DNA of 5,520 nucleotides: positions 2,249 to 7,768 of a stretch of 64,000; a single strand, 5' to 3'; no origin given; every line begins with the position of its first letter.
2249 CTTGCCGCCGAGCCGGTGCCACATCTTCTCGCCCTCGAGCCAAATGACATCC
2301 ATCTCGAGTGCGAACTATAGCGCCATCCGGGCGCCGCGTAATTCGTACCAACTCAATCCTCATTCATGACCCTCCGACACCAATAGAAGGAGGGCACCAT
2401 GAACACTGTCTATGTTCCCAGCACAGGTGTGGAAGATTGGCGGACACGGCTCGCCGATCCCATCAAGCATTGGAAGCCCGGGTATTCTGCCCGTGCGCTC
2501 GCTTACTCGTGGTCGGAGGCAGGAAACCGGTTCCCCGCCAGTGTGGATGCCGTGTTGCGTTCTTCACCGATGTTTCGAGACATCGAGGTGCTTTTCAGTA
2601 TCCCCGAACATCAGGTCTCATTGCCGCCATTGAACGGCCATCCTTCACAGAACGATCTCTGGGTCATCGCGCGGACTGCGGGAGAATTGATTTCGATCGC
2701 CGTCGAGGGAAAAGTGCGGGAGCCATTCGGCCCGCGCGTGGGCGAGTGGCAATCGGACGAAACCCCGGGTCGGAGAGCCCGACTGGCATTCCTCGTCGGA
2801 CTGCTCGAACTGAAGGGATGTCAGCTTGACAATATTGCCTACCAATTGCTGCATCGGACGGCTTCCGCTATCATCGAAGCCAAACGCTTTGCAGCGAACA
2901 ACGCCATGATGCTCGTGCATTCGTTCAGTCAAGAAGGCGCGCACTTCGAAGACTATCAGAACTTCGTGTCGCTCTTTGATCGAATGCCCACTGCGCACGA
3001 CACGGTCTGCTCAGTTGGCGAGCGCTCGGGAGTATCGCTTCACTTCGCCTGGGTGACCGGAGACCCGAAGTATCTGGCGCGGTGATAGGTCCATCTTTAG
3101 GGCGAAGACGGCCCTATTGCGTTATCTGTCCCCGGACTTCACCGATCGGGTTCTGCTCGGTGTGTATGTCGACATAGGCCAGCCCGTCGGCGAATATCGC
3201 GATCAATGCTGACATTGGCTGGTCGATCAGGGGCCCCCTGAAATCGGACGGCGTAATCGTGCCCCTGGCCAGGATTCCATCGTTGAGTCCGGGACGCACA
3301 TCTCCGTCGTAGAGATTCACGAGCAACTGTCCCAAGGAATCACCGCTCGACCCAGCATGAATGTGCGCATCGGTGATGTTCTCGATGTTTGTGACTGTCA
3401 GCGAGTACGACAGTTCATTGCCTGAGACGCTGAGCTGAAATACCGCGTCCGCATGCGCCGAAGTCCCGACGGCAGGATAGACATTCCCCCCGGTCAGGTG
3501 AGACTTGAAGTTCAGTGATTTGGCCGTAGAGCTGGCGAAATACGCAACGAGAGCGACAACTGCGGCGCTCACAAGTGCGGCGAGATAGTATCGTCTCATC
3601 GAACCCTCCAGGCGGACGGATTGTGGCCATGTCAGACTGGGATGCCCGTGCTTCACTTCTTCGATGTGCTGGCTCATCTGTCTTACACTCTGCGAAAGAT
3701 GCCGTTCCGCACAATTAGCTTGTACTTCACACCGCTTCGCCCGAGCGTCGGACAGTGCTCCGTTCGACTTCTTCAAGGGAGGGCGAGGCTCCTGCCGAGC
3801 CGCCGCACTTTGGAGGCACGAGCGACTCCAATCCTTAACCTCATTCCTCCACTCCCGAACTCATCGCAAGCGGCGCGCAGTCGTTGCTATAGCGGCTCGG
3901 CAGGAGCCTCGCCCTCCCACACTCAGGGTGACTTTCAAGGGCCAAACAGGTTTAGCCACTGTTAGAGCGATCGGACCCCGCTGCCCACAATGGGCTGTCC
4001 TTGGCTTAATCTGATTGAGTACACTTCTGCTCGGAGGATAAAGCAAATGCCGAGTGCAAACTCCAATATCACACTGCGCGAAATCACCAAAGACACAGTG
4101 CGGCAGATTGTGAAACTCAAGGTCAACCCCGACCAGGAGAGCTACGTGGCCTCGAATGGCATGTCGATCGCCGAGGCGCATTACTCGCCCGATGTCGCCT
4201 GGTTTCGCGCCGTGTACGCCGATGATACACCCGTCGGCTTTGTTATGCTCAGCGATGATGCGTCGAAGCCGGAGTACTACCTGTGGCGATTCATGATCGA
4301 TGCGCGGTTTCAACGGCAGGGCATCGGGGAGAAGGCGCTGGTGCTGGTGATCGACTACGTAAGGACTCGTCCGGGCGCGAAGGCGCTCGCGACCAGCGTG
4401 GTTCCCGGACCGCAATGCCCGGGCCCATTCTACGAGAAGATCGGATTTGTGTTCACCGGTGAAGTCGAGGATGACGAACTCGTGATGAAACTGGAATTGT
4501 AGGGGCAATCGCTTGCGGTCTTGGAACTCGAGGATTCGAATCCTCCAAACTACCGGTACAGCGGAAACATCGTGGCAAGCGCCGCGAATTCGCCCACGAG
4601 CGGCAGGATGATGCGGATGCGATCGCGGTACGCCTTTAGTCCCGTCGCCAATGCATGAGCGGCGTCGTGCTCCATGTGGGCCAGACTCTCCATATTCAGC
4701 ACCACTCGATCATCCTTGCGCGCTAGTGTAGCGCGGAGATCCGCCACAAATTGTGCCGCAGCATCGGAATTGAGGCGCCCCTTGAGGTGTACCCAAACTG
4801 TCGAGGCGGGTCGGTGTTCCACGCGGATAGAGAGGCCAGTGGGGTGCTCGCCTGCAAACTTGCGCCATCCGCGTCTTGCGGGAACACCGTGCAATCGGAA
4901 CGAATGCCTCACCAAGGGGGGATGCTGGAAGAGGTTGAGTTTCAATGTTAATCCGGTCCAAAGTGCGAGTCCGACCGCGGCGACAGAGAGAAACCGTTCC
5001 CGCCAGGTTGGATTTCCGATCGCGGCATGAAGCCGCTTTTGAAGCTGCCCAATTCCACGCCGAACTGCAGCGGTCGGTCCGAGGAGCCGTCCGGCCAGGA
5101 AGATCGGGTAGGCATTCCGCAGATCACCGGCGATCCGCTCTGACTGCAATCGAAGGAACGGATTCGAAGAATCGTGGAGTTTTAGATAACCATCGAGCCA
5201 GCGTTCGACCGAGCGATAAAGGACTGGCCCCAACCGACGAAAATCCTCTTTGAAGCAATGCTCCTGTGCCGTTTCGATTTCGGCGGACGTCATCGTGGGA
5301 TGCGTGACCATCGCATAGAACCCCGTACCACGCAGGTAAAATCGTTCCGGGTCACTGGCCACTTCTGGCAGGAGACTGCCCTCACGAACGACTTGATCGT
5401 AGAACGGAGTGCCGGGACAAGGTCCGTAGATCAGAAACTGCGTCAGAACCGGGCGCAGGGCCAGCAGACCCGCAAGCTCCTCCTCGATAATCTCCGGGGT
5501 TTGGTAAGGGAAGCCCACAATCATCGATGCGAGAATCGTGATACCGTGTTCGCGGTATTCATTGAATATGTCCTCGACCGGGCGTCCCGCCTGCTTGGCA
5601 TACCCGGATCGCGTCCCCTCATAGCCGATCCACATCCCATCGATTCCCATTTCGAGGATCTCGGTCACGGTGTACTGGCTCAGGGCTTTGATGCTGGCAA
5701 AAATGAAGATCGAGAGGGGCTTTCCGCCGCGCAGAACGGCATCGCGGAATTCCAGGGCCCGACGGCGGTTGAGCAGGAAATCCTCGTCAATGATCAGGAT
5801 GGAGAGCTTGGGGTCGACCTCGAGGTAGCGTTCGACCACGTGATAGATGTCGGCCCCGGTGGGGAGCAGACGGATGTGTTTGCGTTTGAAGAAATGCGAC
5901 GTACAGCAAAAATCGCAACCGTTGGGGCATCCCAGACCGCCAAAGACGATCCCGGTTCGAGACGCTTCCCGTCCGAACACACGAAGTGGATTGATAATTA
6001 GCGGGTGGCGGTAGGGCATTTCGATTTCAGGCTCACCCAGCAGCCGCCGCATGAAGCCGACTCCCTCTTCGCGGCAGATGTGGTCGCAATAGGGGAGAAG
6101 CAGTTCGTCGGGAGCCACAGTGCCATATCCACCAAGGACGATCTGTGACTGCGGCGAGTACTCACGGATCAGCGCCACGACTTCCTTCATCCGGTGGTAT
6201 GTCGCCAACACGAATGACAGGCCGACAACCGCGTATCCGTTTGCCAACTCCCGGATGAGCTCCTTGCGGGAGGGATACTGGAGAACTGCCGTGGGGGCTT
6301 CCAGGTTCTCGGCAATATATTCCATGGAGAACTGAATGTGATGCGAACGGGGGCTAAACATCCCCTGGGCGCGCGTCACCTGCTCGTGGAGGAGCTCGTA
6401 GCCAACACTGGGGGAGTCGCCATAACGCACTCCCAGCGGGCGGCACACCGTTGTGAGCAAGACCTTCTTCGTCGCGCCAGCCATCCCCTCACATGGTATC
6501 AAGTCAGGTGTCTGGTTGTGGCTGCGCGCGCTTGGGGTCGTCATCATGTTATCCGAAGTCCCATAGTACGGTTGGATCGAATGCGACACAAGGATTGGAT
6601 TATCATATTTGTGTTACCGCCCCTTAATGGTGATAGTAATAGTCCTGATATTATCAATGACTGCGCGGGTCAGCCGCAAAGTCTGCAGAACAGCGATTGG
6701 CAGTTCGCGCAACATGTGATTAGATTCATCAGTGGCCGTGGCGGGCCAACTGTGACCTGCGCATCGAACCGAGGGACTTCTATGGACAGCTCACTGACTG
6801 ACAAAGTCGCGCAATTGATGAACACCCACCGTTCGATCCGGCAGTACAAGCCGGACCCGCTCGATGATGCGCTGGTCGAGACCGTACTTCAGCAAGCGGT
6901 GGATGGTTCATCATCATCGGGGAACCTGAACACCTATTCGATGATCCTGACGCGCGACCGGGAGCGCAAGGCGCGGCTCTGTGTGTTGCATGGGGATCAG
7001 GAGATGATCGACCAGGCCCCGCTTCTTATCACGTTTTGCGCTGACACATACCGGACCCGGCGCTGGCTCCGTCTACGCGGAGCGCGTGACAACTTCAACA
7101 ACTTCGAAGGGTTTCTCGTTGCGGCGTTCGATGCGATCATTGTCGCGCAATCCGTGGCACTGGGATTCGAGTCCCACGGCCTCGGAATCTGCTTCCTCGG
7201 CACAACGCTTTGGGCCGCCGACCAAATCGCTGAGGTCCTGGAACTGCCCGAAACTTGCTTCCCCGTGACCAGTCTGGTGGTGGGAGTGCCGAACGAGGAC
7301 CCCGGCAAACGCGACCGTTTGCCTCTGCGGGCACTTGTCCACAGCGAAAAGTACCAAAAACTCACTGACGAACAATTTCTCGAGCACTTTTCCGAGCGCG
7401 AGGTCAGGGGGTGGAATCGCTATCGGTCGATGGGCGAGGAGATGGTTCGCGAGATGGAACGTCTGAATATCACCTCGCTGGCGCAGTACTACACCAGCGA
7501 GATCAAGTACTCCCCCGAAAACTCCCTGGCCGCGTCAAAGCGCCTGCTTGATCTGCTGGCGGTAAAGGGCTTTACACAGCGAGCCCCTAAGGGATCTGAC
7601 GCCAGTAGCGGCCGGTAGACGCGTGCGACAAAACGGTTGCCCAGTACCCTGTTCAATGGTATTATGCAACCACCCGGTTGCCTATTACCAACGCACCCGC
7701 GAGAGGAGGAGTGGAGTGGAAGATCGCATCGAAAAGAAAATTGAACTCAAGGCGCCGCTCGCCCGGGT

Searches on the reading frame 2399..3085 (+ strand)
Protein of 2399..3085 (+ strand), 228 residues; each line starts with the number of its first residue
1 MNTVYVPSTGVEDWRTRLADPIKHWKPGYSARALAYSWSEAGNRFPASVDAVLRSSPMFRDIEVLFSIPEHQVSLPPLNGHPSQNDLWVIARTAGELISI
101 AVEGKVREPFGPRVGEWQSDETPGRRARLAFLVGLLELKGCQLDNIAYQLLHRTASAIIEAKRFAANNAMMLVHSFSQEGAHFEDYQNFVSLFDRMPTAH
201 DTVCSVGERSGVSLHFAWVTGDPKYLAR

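Call 29: search_protein_families(library=pfam, proteins=[window:2399-3085:+], max_evalue=0.0001)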
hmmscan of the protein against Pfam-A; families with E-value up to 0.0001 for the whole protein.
window:2399-3085:+ (228 aa): 1 family
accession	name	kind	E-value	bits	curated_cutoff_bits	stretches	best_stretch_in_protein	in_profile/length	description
PF22187.2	DUF6946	-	5.9e-82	274.6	27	1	7-222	1-213/214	Domain of unknown function (DUF6946)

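Call 95: find_encoding_contigs(protein=window:2399-3085:+, flank=10000, max_places=3)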
Protein window:2399-3085:+ (228 aa): 23 contigs read that carry it; 1 place shown.
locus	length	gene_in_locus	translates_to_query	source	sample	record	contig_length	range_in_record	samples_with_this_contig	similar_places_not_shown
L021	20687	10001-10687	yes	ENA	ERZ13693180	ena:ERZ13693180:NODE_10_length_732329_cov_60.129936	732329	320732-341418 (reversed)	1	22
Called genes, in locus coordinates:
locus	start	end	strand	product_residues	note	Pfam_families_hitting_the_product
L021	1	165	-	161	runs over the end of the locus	PF00041:fn3 (weak)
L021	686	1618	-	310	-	-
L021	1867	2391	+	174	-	PF13474:SnoaL_3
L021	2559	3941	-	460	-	-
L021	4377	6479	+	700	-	-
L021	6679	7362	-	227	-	PF00881:Nitroreductase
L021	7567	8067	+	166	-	PF13302:Acetyltransf_3, PF00583:Acetyltransf_1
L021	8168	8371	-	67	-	PF00313:CSD, PF08206:OB_RNB (weak)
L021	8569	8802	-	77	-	PF00313:CSD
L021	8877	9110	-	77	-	PF00313:CSD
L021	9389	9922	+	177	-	PF00583:Acetyltransf_1, PF13673:Acetyltransf_10 (weak), PF13508:Acetyltransf_7 (weak)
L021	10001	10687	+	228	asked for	PF22187:DUF6946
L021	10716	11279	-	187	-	PF07452:CHRD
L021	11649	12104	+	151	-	PF00583:Acetyltransf_1, PF13673:Acetyltransf_10, PF13508:Acetyltransf_7 (weak)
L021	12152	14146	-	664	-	PF02310:B12-binding (weak), PF04055:Radical_SAM (weak)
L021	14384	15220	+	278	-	PF00881:Nitroreductase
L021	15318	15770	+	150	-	PF08327:AHSA1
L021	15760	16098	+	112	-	PF12840:HTH_20, PF01022:HTH_5 (weak)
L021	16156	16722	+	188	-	PF13302:Acetyltransf_3, PF00583:Acetyltransf_1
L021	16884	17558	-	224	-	PF13505:OMP_b-brl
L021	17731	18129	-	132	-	-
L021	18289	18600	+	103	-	PF14242:DUF4342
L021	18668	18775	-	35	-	-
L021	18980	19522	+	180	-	PF06271:RDD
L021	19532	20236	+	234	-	PF01135:PCMT, PF01596:Methyltransf_3, PF13578:Methyltransf_24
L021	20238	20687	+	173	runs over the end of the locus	-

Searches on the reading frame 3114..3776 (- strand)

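Call 29: search_protein_families(library=pfam, proteins=[window:3114-3776:-], max_evalue=0.0001)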
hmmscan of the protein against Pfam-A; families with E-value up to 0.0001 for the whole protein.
window:3114-3776:- (220 aa): 1 family
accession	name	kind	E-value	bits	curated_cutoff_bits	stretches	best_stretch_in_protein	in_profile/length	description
PF07452.17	CHRD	-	2.2e-22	80.6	24.1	1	90-218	1-117/117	CHRD domain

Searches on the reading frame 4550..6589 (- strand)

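Call 29: search_protein_families(library=pfam, proteins=[window:4550-6589:-], max_evalue=0.0001)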
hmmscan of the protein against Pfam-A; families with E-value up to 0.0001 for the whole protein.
window:4550-6589:- (679 aa): 2 families
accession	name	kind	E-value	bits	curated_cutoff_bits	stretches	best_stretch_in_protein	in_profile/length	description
PF02310.24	B12-binding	-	1e-07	32.2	32.1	1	109-181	41-118/121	B12 binding domain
PF04055.27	Radical_SAM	-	5.3e-07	30.4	29.5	1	220-370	6-161/166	Radical SAM superfamily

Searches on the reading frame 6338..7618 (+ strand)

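Call 29: search_protein_families(library=pfam, proteins=[window:6338-7618:+], max_evalue=0.0001)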
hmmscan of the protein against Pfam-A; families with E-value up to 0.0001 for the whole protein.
window:6338-7618:+ (426 aa): 1 family
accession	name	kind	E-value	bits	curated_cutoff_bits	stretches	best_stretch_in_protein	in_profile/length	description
PF00881.29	Nitroreductase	-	2.7e-13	50.9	23.5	1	164-316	4-166/167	Nitroreductase family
